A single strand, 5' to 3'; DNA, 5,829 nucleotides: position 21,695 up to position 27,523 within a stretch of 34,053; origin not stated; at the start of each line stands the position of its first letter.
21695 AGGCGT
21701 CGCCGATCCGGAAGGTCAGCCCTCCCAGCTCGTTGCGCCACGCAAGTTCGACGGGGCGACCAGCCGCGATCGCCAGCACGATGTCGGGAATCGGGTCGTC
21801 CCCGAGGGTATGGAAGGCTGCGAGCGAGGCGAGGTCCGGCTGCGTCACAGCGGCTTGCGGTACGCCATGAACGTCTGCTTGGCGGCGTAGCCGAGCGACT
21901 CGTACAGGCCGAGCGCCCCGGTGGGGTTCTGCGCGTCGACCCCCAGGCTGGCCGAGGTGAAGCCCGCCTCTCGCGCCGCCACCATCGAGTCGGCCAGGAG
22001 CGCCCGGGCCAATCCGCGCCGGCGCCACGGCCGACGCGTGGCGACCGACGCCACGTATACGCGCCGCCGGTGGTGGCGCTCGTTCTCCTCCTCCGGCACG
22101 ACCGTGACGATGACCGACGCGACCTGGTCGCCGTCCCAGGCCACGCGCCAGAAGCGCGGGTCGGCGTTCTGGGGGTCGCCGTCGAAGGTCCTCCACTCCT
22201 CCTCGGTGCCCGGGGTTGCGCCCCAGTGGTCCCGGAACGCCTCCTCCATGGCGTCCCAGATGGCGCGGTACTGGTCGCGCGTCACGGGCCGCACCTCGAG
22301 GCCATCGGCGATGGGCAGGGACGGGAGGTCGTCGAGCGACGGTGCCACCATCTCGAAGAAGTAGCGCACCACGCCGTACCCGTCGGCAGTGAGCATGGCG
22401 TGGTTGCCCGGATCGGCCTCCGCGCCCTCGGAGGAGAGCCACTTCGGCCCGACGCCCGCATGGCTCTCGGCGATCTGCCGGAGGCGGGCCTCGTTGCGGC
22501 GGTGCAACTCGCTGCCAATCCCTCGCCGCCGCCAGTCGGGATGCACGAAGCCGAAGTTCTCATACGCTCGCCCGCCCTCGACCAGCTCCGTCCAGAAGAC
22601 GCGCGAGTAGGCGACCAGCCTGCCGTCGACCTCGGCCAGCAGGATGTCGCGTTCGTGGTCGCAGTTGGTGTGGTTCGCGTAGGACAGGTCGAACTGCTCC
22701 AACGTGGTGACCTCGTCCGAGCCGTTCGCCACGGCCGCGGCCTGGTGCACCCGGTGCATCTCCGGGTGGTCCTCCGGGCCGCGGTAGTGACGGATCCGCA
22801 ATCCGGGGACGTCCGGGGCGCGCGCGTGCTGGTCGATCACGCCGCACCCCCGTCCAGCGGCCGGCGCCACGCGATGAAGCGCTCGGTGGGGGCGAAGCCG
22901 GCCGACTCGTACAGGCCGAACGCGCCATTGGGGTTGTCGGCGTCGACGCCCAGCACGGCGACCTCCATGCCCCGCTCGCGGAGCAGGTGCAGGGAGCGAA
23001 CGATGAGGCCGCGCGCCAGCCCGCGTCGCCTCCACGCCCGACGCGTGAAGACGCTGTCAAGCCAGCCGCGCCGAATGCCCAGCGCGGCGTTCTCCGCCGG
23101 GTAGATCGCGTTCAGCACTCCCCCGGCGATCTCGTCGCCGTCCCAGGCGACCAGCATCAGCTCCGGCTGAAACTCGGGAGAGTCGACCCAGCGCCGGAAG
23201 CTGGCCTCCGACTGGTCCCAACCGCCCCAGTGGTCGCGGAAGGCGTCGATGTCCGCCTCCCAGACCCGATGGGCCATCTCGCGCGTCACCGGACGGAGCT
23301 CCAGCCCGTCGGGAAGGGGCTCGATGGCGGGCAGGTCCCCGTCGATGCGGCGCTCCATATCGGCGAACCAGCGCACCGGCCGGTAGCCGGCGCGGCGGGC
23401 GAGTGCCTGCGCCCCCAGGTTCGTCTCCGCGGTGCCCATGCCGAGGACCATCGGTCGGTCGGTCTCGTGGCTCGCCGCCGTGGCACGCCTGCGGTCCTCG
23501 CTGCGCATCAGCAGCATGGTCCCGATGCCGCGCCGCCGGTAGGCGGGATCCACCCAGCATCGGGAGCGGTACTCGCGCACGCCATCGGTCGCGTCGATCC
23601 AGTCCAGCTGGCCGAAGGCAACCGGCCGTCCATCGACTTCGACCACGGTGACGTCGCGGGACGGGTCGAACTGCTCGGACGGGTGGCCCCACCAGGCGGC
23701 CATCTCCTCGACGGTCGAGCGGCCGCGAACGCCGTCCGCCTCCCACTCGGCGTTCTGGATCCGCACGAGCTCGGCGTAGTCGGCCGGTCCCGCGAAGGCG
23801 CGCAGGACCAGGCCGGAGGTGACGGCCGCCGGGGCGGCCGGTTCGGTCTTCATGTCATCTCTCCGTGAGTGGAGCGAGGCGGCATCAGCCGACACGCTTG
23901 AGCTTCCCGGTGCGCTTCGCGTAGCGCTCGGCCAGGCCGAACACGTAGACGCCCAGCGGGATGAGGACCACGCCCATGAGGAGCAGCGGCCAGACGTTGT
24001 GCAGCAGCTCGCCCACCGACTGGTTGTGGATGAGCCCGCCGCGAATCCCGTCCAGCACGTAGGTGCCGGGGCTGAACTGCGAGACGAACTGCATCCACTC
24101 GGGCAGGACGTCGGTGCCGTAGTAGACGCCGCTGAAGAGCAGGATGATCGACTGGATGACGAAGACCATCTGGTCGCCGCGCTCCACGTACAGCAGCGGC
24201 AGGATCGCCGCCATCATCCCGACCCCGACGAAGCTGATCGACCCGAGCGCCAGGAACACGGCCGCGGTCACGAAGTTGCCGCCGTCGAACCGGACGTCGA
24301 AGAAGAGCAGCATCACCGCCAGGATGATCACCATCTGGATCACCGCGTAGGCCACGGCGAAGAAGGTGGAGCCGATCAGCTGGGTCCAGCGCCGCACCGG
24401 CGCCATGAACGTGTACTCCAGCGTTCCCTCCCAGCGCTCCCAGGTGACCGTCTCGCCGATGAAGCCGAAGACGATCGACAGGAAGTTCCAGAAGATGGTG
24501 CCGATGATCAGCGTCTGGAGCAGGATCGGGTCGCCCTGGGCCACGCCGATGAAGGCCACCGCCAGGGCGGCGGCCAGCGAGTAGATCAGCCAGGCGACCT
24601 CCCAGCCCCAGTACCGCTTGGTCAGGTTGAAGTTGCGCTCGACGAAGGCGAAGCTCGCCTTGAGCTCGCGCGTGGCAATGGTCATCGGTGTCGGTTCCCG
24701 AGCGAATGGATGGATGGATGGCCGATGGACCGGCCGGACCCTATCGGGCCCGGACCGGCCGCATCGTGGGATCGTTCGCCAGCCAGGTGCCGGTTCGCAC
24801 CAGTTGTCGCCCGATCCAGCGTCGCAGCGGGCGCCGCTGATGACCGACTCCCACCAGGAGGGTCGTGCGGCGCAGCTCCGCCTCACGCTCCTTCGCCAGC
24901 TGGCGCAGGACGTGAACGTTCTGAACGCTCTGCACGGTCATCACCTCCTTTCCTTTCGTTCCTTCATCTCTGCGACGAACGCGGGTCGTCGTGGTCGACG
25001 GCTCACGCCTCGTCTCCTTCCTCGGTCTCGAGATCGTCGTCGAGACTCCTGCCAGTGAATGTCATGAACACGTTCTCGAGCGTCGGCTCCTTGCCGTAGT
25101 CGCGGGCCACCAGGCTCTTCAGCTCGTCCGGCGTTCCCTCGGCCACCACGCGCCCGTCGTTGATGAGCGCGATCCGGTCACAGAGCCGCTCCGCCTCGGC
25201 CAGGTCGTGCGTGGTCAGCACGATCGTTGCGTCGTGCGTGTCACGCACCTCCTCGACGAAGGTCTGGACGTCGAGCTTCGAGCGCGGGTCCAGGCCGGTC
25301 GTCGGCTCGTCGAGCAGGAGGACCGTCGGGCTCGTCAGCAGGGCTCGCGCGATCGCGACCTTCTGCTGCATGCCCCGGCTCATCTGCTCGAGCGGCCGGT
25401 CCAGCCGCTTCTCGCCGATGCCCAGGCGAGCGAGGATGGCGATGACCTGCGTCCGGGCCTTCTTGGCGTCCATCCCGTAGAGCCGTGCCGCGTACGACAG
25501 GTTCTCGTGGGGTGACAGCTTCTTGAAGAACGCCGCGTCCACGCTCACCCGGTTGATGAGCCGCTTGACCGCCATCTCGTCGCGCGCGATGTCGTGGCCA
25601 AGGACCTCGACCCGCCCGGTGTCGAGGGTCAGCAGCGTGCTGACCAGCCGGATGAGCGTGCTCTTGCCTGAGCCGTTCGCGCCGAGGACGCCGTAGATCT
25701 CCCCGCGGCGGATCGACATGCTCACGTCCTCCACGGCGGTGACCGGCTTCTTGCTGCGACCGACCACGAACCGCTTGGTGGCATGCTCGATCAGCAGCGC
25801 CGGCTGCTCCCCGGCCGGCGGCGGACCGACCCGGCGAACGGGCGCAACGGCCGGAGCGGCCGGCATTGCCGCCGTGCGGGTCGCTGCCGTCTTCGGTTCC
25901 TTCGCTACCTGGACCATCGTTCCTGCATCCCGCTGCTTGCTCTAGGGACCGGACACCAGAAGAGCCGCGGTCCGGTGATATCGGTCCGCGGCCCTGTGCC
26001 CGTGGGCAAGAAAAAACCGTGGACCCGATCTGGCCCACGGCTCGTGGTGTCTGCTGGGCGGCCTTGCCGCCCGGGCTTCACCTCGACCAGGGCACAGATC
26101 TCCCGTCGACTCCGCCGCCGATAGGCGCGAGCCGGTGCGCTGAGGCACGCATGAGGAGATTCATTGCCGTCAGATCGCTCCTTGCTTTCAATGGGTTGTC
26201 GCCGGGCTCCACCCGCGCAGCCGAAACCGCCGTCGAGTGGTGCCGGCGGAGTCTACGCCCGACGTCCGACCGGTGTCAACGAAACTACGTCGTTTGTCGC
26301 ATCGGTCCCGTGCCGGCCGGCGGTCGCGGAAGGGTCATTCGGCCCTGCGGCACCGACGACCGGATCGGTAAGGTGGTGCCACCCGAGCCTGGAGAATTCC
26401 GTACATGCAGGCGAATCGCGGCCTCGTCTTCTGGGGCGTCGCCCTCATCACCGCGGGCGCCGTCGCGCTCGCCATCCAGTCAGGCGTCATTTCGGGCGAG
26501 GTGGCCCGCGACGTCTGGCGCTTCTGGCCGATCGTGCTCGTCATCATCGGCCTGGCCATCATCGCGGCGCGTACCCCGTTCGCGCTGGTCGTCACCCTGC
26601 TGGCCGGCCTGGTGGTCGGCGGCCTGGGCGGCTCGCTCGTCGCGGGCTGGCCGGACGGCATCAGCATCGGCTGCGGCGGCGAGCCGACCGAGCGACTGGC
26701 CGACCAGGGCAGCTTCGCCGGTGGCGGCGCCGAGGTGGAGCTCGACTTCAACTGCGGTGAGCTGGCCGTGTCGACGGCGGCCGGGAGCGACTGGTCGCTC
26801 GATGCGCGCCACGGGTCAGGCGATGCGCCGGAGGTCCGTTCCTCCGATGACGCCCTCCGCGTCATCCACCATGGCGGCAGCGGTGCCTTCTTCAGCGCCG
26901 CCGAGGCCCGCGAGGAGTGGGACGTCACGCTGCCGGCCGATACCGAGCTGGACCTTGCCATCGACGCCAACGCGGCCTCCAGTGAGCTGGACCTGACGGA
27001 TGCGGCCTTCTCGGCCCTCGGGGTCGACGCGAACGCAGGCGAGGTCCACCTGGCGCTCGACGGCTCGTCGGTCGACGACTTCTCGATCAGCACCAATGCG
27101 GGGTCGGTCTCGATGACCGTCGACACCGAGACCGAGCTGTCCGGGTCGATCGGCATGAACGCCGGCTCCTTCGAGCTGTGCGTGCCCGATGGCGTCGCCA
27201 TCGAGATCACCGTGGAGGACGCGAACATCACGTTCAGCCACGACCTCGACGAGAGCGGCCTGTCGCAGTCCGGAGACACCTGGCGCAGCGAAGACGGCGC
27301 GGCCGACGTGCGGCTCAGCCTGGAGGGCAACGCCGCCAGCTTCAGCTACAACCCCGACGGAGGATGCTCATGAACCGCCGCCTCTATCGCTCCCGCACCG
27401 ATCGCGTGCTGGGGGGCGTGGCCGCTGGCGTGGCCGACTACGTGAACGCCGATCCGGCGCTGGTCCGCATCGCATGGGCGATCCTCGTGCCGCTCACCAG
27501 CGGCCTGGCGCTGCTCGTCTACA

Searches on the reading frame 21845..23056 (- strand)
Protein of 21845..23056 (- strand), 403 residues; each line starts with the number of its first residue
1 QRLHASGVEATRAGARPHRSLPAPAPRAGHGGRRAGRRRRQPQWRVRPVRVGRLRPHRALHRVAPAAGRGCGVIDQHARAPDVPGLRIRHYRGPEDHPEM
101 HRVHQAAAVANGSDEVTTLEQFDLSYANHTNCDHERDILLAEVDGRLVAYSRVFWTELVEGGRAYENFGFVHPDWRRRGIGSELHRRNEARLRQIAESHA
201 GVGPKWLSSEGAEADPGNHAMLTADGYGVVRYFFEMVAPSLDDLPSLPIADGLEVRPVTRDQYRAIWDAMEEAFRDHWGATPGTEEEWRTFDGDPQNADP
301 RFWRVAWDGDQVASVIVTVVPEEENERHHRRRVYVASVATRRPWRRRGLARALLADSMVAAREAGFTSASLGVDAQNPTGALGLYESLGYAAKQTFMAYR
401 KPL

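Call 15: search_protein_families(library=pfam, proteins=[window:21845-23056:-], max_evalue=0.001)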
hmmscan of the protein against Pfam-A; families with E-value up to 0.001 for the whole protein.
window:21845-23056:- (403 aa): 6 families
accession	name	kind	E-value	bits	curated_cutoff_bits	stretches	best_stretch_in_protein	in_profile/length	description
PF00583.31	Acetyltransf_1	-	2e-21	76.9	20.7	2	267-390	1-116/116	Acetyltransferase (GNAT) family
PF13508.13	Acetyltransf_7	-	6.9e-16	58.8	27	2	301-390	4-82/84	Acetyltransferase (GNAT) domain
PF13673.13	Acetyltransf_10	-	1.1e-10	42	23.6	1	327-392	52-109/128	Acetyltransferase (GNAT) domain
PF13527.13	Acetyltransf_9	-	8.1e-09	36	25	1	254-371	1-111/127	Acetyltransferase (GNAT) domain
PF08445.16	FR47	-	0.00017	21.9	22.1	0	333-393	22-80/86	FR47-like protein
PF13480.13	Acetyltransf_6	-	0.00056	20.5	22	0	79-187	13-119/143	Acetyltransferase (GNAT) domain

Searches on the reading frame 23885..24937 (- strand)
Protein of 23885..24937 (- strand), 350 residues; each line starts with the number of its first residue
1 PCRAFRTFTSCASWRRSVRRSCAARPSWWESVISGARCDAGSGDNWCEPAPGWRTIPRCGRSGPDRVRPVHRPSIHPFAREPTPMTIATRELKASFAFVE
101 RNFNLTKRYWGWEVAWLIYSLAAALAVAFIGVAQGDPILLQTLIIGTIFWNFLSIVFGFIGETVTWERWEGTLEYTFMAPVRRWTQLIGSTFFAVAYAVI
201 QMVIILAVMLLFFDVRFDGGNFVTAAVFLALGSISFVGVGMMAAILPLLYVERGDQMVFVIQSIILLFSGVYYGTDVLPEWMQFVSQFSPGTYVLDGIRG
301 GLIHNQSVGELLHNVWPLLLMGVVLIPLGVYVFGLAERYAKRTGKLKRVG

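Call 15: search_protein_families(library=pfam, proteins=[window:23885-24937:-], max_evalue=0.001)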
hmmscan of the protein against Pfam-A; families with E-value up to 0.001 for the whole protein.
window:23885-24937:- (350 aa): 2 families
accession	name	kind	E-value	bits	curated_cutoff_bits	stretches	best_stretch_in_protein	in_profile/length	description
PF01061.29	ABC2_membrane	-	2e-18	67.1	26.9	1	100-302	8-210/211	ABC-2 type transporter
PF12698.13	ABC2_membrane_3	-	9.1e-14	51.7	31.6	1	143-330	163-346/347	ABC-2 family transporter protein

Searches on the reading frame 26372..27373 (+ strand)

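Call 15: search_protein_families(library=pfam, proteins=[window:26372-27373:+], max_evalue=0.001)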
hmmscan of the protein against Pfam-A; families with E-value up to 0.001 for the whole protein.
window:26372-27373:+ (333 aa): 3 families
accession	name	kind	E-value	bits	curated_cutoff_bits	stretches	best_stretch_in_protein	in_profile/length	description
PF18917.5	LiaI-LiaF-like_TM1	-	3.4e-09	37.1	27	1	19-64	1-42/42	LiaI-LiaF-like transmembrane region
PF13349.12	DUF4097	-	2.1e-05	24.5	22.9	1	175-294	60-175/247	Toastrack DUF4097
PF22570.1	LiaF-TM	-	6.4e-05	24.2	27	1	20-78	1-58/98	LiaF transmembrane domain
